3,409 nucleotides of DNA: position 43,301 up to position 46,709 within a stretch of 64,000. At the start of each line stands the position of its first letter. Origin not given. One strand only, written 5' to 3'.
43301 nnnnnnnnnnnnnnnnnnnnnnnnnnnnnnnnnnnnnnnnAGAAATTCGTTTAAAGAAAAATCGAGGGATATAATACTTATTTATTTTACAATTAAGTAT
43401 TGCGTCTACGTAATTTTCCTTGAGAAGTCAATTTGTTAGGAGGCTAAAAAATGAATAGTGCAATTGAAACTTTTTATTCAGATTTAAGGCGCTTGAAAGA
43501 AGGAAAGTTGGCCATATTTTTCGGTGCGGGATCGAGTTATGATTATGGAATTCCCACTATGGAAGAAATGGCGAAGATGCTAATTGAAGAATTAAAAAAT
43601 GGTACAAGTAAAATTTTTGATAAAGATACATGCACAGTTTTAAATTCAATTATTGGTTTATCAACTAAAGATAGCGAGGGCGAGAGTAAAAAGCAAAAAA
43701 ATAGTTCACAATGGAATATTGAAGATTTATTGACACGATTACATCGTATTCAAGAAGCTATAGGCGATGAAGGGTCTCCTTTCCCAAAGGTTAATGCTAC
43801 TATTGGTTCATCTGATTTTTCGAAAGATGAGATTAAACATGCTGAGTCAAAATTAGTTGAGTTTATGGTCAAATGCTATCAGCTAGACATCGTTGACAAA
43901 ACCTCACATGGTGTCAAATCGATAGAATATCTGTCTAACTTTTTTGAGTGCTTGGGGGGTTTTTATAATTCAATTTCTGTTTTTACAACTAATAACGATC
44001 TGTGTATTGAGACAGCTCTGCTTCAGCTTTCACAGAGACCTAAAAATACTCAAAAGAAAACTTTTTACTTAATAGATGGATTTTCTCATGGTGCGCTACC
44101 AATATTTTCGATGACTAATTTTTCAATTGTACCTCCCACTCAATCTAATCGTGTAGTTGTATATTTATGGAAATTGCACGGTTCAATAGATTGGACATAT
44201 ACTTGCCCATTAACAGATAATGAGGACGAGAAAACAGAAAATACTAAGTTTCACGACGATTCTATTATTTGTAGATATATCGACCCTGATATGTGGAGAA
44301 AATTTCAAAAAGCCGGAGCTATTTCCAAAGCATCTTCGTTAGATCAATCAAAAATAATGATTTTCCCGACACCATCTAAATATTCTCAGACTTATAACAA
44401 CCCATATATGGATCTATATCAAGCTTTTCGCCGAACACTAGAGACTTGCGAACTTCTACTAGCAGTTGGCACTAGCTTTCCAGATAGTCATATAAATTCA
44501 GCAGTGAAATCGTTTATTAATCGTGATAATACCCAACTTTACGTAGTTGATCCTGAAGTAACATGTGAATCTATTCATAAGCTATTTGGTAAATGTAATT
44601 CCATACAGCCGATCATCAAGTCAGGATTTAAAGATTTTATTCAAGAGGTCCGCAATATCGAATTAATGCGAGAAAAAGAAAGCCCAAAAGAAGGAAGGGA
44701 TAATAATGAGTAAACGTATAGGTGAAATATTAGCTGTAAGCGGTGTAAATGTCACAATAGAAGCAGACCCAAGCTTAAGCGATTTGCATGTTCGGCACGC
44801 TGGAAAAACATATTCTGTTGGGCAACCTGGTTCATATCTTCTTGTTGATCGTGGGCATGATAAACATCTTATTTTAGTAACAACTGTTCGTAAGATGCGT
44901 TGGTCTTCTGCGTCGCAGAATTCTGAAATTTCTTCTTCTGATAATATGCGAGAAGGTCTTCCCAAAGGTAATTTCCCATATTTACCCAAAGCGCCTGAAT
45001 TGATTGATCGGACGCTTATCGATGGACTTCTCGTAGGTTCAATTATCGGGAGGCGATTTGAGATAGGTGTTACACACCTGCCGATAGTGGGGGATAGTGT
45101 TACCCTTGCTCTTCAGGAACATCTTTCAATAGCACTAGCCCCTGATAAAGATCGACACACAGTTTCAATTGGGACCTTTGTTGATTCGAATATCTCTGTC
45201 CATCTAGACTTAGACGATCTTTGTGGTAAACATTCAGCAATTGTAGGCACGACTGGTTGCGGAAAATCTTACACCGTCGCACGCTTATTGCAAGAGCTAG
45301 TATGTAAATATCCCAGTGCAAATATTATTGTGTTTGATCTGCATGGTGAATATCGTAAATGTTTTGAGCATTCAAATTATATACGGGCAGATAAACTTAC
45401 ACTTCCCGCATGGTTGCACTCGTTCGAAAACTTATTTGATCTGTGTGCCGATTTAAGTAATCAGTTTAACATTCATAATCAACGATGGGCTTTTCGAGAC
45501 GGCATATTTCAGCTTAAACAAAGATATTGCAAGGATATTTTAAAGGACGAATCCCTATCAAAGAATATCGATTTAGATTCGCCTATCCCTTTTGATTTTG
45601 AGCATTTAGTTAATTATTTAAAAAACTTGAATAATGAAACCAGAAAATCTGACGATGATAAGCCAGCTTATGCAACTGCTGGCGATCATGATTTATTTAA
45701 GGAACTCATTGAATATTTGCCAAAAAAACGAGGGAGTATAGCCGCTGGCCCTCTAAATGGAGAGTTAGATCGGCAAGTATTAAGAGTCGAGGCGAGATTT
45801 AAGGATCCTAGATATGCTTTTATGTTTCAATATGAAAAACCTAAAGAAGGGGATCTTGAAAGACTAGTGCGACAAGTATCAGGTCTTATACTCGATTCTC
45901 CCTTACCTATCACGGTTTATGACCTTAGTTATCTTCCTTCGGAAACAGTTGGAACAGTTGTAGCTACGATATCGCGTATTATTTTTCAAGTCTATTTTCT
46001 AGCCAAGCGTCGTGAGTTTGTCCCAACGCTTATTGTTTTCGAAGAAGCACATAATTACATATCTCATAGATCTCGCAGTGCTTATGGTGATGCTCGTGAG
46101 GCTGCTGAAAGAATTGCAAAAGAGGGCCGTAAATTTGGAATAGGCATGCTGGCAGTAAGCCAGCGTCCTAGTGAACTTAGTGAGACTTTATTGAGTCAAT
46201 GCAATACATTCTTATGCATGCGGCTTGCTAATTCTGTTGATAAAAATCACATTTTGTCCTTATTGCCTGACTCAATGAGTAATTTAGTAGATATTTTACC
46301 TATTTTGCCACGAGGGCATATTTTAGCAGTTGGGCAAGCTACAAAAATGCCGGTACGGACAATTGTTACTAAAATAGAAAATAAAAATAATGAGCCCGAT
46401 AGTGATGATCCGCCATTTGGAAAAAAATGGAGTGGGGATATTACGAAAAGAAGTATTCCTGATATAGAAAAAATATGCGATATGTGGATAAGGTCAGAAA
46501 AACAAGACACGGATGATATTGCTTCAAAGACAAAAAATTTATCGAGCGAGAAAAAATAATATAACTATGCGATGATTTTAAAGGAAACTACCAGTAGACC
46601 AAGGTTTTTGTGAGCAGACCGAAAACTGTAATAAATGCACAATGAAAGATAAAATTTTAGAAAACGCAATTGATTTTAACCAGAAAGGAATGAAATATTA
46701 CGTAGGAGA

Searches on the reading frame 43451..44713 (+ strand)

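Call 5: search_protein_families(library=pfam, proteins=[window:43451-44713:+], max_evalue=0.1)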
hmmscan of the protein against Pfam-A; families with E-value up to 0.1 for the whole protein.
window:43451-44713:+ (420 aa): 2 families
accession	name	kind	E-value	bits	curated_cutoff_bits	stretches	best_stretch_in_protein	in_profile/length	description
PF13289.12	SIR2_2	-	3e-11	44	24.5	1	176-371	2-124/141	SIR2-like domain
PF08389.18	Xpo1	-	0.013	16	22.7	0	82-195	38-136/147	Exportin 1-like protein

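Call 6: search_protein_families(library=padloc, proteins=[window:43451-44713:+], max_evalue=0.1)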
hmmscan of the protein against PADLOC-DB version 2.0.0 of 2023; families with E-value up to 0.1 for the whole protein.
window:43451-44713:+ (420 aa): 28 families (the best 25 are shown)
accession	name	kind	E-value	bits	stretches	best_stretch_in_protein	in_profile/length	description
PDLC04084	SIR2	-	9.1e-29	98.9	1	16-378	39-353/414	-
PDLC04093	SIR2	-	2e-27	94.2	2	17-251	22-217/395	-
PDLC02414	Aga_SIR2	-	2.3e-26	90.8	1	57-409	13-304/313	-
PDLC02408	Aga_SIR2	-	9.7e-26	88.7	2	15-252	3-207/343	Class II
PDLC04087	SIR2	-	5.4e-22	76.1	3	298-379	216-296/343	-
PDLC04094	SIR2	-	3.3e-21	74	2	19-249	23-211/399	-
PDLC04075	SIR2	-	2.5e-19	67.3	2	282-366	260-344/414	-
PDLC04088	SIR2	-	7.6e-19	66.1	2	297-366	253-324/390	-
PDLC04081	SIR2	-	8e-19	66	3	294-351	222-280/345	-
PDLC04090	SIR2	-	9.1e-16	56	2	296-353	278-336/426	-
PDLC02186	SIR2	-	3.2e-14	50.8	1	19-376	29-344/412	-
PDLC04082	SIR2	-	3.9e-14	50.3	3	289-363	208-282/345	-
PDLC04092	SIR2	-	5e-14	50.4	2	298-373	191-265/318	-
PDLC04096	SIR2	-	1.2e-13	49.2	2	299-395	105-202/230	-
PDLC04076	SIR2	-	9.8e-13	46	1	19-374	29-339/406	-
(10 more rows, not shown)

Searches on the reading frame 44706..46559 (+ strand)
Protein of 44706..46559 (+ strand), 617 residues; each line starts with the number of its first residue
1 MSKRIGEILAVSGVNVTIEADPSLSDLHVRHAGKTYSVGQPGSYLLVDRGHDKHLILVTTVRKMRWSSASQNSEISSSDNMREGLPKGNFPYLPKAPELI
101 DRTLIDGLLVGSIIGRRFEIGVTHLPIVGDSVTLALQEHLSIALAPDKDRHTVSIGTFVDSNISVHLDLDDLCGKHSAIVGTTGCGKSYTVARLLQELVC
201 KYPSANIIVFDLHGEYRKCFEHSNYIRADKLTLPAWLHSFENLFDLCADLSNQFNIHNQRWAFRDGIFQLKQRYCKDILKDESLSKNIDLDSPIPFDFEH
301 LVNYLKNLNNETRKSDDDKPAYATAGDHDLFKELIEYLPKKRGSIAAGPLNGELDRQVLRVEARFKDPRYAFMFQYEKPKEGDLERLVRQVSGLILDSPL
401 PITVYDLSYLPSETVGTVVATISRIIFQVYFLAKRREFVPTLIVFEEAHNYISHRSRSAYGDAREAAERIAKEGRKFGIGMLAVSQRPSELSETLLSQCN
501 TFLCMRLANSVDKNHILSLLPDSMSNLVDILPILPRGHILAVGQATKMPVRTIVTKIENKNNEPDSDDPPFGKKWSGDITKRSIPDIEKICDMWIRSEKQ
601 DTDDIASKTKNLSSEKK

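Call 5: search_protein_families(library=pfam, proteins=[window:44706-46559:+], max_evalue=0.1)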
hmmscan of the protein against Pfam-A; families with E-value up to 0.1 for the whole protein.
window:44706-46559:+ (617 aa): 8 families
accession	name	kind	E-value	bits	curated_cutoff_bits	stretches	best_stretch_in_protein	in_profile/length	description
PF01935.23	DUF87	-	3.7e-32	112.6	23.2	1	154-425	2-219/220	Helicase HerA, central domain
PF10412.15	TrwB_AAD_bind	-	9e-06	25.2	20.5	1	175-223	16-62/387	Type IV secretion-system coupling protein DNA-binding domain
PF01580.24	FtsK_SpoIIIE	-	4.8e-05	23.3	24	1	148-203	13-68/221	FtsK/SpoIIIE family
PF00004.35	AAA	-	0.004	18.1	21.2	0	432-503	52-127/131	ATPase family associated with various cellular activities (AAA)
PF13401.12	AAA_22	-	0.0059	17.4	27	1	177-204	8-33/130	AAA domain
PF04851.21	ResIII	-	0.0096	16.3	22.5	0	175-209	24-58/164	Type III restriction enzyme, res subunit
PF13173.12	AAA_14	-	0.036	14.5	27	0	178-217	6-42/129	AAA domain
PF05872.18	HerA_C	-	0.044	12.9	22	0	443-499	261-313/502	Helicase HerA-like C-terminal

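Call 6: search_protein_families(library=padloc, proteins=[window:44706-46559:+], max_evalue=0.1)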
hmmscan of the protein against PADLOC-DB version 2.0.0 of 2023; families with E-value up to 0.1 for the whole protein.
window:44706-46559:+ (617 aa): 17 families
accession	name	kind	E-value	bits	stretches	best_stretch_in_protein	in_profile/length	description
PDLC04105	HerA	-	9e-126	418.7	1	3-597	10-572/576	-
PDLC02188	HerA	-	3.2e-93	311.5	1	103-594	71-576/578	-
PDLC04098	HerA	-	3.5e-75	251.9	2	330-595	420-684/686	-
PDLC04102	HerA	-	4.7e-72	241.3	2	358-577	416-639/654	-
PDLC04104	HerA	-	2.2e-67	225.5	2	346-579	125-358/379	-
PDLC04106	HerA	-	8.7e-61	204.3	2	359-594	427-662/667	-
PDLC02185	HerA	-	1.2e-56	190.7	2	384-577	388-581/585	-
PDLC04100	HerA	-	1.2e-54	184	2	385-578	386-575/580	-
PDLC04101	HerA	-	1.3e-43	147.3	1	118-419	107-397/400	-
PDLC04103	HerA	-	1.9e-43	146.7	2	358-576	360-575/579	-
PDLC04097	HerA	-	1.2e-41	141.1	2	417-576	449-612/618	-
PDLC04140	mad8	-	2.3e-23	81.2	1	167-559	20-304/314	mads_8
PDLC04107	HerA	-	9.4e-22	75.4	1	136-296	130-304/306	-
PDLC01055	HerA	-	9.5e-21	72.2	2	123-218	106-201/532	Type III coevolved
PDLC04099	HerA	-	1.9e-16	58.1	1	136-218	130-212/214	-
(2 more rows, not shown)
